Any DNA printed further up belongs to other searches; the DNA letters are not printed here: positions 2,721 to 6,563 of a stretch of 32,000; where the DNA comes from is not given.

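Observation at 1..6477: Self-contained three-gene operon of uncharacterised proteins: best candidate for an undescribed system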

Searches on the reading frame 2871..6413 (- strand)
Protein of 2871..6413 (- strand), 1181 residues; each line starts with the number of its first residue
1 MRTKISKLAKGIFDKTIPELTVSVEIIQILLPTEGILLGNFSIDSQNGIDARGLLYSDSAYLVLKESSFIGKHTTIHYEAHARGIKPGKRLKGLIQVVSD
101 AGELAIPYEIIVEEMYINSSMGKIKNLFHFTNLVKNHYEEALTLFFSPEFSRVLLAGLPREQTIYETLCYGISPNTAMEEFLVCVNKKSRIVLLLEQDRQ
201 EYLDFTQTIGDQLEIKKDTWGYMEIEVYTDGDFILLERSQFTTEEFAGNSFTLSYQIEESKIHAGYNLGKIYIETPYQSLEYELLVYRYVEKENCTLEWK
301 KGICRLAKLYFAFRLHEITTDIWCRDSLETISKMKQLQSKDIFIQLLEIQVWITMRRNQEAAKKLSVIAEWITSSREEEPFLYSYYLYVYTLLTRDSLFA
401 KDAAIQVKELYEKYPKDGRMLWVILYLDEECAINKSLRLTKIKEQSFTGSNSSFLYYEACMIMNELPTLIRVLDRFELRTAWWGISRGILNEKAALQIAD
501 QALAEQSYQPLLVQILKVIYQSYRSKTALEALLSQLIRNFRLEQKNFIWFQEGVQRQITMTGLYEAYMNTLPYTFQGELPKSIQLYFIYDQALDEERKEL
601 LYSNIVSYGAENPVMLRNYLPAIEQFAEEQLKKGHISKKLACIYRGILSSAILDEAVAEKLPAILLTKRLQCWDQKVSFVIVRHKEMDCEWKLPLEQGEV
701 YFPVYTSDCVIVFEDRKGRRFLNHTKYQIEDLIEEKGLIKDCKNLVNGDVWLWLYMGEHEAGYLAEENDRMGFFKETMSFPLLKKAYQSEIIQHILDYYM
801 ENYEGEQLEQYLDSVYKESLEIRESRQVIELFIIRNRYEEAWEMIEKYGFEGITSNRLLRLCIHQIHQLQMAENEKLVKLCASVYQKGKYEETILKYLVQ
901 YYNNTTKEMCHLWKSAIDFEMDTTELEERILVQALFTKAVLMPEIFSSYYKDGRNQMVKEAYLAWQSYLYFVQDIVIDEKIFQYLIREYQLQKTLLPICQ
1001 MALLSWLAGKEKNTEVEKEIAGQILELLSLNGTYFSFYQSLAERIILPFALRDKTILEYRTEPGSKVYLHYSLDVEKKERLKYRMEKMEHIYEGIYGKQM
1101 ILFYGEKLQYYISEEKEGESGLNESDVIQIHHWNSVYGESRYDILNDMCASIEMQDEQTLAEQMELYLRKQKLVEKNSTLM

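Call 4: search_protein_families(library=pfam, proteins=[window:2871-6413:-], max_evalue=0.1)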
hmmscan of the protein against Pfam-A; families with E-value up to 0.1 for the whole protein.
window:2871-6413:- (1181 aa): 2 families
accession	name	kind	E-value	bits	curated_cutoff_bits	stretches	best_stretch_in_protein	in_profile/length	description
PF18984.5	DUF5717_N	-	6.5e-261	868.4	25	1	1-870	1-873/875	Family of unknown function (DUF5717)N-terminal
PF18983.5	DUF5717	-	4e-93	312.4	25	1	875-1176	2-304/306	Family of unknown function (DUF5717)C-terminal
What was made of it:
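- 2868..6413 (-): Gene A: 1181-aa DUF5717 scaffold protein (stop included). Call 4 (DUF5717_N E 6.5e-261, DUF5717 E 4e-93).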

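Call 5: search_protein_families(library=ncbifam, proteins=[window:2871-6413:-], max_evalue=0.1)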
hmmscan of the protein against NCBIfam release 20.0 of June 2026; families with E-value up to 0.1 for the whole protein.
window:2871-6413:- (1181 aa): 0 families

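Call 6: search_protein_families(library=padloc, proteins=[window:2871-6413:-], max_evalue=0.1)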
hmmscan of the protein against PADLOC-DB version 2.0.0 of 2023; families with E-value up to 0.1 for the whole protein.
window:2871-6413:- (1181 aa): 0 families

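Call 10: search_solved_structures(query=window:2871-6413:-, max_evalue=1)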
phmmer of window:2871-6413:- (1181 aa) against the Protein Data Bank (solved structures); distinct sequences matched with E-value up to 1: 1.
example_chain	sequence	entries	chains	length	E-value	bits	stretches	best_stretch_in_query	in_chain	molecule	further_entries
9h3g_Ra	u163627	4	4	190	0.36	12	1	1031-1104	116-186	Small ribosomal subunit protein eS7x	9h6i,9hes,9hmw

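Call 15: find_homologous_proteins(query=window:2871-6413:-, max_evalue=0.00001)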
Query window:2871-6413:- (1181 aa): 62 proteins with E <= 0.00001 among 8000 candidates.
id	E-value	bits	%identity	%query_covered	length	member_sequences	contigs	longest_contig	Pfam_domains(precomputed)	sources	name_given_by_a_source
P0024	0.0e+0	2642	100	100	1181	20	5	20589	PF18984.6,PF18983.6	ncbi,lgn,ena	-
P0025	0.0e+0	2150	80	100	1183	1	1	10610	PF18984.6,PF18983.6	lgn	-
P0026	0.0e+0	2108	79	100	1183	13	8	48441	PF18984.6,PF18983.6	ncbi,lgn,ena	-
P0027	0.0e+0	2084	77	100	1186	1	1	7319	PF18984.6,PF18983.6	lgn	-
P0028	0.0e+0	2047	76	100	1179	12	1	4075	PF18984.6,PF18983.6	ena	-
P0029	0.0e+0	2019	75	100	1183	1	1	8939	PF18984.6,PF18983.6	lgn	-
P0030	0.0e+0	2004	75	100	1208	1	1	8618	PF18984.6,PF18983.6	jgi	-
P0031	0.0e+0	1964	74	100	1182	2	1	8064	PF18984.6,PF18983.6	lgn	-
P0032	0.0e+0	1848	69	100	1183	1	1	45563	PF18984.6,PF18983.6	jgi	-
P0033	0.0e+0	1140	45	99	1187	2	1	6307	PF18984.6,PF18983.6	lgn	-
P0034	0.0e+0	1092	44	100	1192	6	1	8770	PF18984.6,PF18983.6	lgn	-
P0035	0.0e+0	1089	44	100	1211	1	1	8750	PF18984.6,PF18983.6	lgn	-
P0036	0.0e+0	1062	44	99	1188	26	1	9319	PF18984.6,PF18983.6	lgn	-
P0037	0.0e+0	1048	42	100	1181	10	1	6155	PF18984.6,PF18983.6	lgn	-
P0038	0.0e+0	1048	43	100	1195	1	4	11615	PF18984.6,PF18983.6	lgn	-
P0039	0.0e+0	1048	42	100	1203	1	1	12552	PF18984.6,PF18983.6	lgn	-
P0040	0.0e+0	1047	42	100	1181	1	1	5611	PF18984.6,PF18983.6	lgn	-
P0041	0.0e+0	1037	43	100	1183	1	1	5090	PF18984.6,PF18983.6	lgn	-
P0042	0.0e+0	1032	42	100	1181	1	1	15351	PF18984.6,PF18983.6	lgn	-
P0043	0.0e+0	1027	42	100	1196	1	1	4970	PF18984.6,PF18983.6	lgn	-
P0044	0.0e+0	1023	42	100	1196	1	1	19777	PF18984.6,PF18983.6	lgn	-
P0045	0.0e+0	1020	41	100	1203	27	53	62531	PF18984.6,PF18983.6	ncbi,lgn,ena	-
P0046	0.0e+0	1020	42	99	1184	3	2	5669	PF18984.6,PF18983.6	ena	-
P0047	0.0e+0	1019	40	100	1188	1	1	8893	PF18984.6,PF18983.6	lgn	-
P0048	0.0e+0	1018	42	99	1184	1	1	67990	PF18984.6,PF18983.6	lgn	-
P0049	2.1e-295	1001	41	100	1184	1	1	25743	PF18984.6,PF18983.6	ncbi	-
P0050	1.4e-294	999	42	100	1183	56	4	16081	PF18984.6,PF18983.6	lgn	-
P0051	3.0e-294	998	41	100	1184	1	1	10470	PF18984.6,PF18983.6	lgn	-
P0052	7.5e-293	993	42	99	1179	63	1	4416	PF18984.6,PF18983.6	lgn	-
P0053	4.0e-285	967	40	99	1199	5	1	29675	PF18984.6,PF18983.6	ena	-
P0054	3.2e-280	951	41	100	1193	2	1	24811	PF18984.6,PF18983.6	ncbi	-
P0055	6.9e-278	943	40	100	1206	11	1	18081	PF18984.6,PF18983.6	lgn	-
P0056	7.1e-275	933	40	100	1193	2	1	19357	PF18984.6,PF18983.6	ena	-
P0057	2.2e-270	918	39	99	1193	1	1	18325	PF18984.6,PF18983.6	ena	-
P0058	4.2e-270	918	40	100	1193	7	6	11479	PF18984.6,PF18983.6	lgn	-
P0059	9.5e-269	913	40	100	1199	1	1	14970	PF18984.6,PF18983.6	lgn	-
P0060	1.8e-262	892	39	99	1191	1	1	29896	PF18984.6,PF18983.6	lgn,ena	-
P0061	2.6e-261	888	39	100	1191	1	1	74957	PF18984.6,PF18983.6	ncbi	-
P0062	1.4e-260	886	39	99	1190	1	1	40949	PF18984.6,PF18983.6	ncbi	-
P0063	8.8e-249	847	37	100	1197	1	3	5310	PF18984.6,PF18983.6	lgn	-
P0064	4.8e-246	838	37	100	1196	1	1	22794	PF18984.6,PF18983.6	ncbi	-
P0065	7.7e-217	741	33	99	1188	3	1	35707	PF18984.6,PF18983.6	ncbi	-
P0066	1.1e-206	708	33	99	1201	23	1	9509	PF18984.6,PF18983.6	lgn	-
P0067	1.9e-206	707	33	100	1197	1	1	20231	PF18984.6,PF18983.6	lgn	-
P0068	1.5e-189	651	32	99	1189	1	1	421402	PF18984.6,PF18983.6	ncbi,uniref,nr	ncbi:DUF5717 family protein [Anaerosacchariphilus polymeriproducens]|uniref:DUF5717 domain-containin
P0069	4.8e-180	619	31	99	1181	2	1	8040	PF18984.6,PF18983.6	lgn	-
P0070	3.6e-174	600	30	100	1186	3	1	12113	PF18984.6,PF18983.6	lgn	-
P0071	1.6e-172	594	31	100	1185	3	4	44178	PF18984.6,PF18983.6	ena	-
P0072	5.1e-172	593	31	100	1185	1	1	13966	PF18984.6,PF18983.6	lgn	-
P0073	6.0e-155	536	30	100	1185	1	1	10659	PF18984.6,PF18983.6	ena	-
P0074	1.0e-148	516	29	100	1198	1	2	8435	PF18984.6,PF18983.6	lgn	-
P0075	1.0e-143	499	28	100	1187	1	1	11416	PF18984.6,PF18983.6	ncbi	-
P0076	1.3e-141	492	29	100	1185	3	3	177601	PF18984.6,PF18983.6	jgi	-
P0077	2.0e-141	491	27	98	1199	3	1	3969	PF18984.6,PF18983.6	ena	-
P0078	7.3e-136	473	29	100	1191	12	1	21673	PF18984.6,PF18983.6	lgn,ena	-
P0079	2.2e-133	465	27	100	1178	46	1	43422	PF18984.6,PF18983.6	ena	-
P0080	2.5e-128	448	31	69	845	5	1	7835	PF18984.6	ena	-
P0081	6.2e-120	420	27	100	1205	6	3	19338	PF18984.6,PF18983.6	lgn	-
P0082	2.5e-119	418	27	99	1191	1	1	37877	PF18984.6,PF18983.6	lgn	-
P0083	1.9e-115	405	27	96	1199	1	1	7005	PF18984.6,PF18983.6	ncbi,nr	ncbi:MAG: DUF5717 family protein, partial [Clostridium sp.]|nr:DUF5717 family protein [Clostridium s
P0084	1.4e-92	330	26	96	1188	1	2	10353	PF18984.6,PF18983.6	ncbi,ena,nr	ncbi:MAG: hypothetical protein J5842_03405 [Lachnospiraceae bacterium]|nr:hypothetical protein [Lach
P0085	3.2e-58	216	27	30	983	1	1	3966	PF18984.6,PF18983.6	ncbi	-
